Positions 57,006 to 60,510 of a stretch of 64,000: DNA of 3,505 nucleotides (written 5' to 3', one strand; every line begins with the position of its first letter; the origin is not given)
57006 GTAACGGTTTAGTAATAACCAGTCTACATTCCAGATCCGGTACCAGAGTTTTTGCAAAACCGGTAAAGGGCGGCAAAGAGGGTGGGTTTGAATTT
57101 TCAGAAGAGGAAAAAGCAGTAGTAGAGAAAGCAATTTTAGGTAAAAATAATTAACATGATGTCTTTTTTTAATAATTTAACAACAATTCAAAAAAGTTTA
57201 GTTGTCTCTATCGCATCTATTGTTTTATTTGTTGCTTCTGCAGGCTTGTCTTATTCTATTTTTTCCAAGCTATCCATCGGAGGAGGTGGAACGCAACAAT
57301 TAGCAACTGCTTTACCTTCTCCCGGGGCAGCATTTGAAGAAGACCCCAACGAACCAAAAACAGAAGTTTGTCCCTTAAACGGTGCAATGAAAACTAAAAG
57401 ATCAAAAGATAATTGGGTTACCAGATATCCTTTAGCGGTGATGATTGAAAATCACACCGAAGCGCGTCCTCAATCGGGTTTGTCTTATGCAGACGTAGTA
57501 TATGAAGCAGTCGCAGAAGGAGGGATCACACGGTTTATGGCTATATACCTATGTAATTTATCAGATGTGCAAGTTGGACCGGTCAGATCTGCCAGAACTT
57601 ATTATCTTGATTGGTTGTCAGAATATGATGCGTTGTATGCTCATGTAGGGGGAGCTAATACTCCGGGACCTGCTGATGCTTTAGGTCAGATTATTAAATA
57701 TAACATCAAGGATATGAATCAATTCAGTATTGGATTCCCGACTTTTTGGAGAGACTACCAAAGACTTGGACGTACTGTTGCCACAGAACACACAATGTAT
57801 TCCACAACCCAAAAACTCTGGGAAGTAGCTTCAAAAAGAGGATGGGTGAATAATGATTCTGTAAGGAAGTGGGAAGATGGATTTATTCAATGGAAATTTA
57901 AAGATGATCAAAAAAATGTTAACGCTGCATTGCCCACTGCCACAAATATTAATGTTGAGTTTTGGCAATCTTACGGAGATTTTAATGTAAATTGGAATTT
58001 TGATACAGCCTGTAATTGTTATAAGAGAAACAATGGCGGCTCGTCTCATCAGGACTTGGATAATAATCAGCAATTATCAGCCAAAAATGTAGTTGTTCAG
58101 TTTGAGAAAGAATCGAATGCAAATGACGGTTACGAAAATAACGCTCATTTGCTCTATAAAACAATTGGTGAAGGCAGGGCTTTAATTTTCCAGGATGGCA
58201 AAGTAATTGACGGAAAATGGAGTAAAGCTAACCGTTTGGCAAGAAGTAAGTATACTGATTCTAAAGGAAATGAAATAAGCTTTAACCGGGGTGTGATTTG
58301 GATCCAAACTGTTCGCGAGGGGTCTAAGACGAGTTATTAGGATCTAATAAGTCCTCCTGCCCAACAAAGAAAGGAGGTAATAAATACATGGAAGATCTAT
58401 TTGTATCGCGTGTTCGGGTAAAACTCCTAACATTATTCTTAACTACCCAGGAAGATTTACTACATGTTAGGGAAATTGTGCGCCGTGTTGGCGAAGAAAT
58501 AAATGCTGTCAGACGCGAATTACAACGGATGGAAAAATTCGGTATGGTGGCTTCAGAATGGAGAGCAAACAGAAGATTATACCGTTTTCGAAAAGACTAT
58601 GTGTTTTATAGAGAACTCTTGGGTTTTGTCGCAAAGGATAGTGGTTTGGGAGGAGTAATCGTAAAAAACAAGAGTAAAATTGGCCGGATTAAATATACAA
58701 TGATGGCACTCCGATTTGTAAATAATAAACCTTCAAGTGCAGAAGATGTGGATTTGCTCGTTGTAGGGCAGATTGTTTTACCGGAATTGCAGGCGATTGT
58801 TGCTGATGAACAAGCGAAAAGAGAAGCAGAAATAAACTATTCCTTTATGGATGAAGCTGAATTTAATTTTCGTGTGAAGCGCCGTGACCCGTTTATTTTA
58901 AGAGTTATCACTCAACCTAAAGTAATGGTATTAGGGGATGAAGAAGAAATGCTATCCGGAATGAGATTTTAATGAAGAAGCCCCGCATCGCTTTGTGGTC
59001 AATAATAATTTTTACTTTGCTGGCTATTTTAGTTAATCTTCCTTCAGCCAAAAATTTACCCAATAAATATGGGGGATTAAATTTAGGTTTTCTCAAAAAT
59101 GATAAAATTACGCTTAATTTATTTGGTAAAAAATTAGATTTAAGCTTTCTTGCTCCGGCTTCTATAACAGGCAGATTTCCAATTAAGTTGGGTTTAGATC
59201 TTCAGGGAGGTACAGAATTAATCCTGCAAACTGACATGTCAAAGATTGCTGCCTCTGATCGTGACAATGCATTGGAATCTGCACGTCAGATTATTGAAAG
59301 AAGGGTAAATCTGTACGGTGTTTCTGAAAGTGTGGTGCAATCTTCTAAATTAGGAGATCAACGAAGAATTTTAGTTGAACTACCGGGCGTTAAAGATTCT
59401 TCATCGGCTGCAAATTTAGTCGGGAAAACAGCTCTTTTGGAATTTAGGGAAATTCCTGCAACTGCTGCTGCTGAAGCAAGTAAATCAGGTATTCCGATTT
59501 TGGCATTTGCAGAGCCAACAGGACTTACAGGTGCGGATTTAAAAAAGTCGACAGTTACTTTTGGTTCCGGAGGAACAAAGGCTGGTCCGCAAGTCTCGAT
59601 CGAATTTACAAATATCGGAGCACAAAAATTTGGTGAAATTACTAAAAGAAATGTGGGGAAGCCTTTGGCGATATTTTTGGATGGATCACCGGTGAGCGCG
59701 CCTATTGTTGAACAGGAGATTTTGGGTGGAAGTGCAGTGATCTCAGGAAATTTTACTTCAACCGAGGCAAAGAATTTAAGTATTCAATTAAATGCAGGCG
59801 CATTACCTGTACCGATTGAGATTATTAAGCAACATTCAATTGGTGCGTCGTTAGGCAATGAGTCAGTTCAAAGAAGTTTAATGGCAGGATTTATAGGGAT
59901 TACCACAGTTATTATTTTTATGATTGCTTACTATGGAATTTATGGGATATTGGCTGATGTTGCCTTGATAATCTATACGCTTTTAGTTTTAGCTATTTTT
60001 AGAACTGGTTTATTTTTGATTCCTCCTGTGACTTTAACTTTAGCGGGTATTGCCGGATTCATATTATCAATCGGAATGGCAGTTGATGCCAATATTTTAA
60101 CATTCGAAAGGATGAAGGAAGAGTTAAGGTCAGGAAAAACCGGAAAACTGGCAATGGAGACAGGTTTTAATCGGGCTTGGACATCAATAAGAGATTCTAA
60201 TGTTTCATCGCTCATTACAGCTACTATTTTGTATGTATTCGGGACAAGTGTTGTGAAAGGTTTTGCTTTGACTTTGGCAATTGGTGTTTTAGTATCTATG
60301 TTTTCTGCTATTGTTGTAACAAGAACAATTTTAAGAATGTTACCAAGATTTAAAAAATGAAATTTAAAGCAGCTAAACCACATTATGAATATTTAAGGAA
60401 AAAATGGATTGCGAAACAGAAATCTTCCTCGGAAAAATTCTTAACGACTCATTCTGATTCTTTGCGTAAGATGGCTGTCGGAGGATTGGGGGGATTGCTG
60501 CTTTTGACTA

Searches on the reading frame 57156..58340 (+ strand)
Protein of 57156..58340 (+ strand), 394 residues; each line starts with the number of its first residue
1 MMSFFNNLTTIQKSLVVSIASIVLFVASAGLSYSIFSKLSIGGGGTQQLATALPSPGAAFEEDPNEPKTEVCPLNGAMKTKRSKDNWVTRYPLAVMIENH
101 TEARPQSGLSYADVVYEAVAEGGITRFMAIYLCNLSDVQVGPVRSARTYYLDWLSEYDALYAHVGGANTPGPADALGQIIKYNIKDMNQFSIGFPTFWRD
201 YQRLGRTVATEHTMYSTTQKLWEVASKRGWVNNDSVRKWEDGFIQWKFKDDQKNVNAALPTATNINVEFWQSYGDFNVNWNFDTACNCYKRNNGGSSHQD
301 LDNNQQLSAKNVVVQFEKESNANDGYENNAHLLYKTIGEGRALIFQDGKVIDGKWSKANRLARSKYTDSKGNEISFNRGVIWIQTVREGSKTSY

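Call 48: search_protein_families(library=pfam, proteins=[window:57156-58340:+], max_evalue=0.00001)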
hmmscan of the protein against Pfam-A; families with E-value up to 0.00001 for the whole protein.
window:57156-58340:+ (394 aa): 2 families
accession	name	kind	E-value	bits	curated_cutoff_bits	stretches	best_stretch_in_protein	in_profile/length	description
PF11258.13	DUF3048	-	8.2e-40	136.8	25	1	86-230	10-147/148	Protein of unknown function (DUF3048) N-terminal domain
PF17479.7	DUF3048_C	-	1.3e-25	90.4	25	1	276-383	10-114/114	Protein of unknown function (DUF3048) C-terminal domain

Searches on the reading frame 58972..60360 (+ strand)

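Call 48: search_protein_families(library=pfam, proteins=[window:58972-60360:+], max_evalue=0.00001)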
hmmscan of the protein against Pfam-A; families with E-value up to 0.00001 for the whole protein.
window:58972-60360:+ (462 aa): 4 families
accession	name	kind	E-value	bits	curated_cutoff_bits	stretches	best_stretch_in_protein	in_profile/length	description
PF22599.2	SecDF_P1_head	-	1.2e-28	99.7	27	1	178-280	14-114/114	SecDF, P1 head subdomain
PF21760.3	SecD_1st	-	2e-18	66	27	1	102-160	2-57/60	Protein translocase subunit SecDF, P1 domain, N-terminal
PF02355.23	SecD_SecF_C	-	2.1e-13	50.6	20.5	1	282-457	13-186/189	Protein export membrane protein SecD/SecF, C-terminal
PF03176.21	MMPL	-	5.2e-06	26.1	20.5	0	307-460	147-305/333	MMPL family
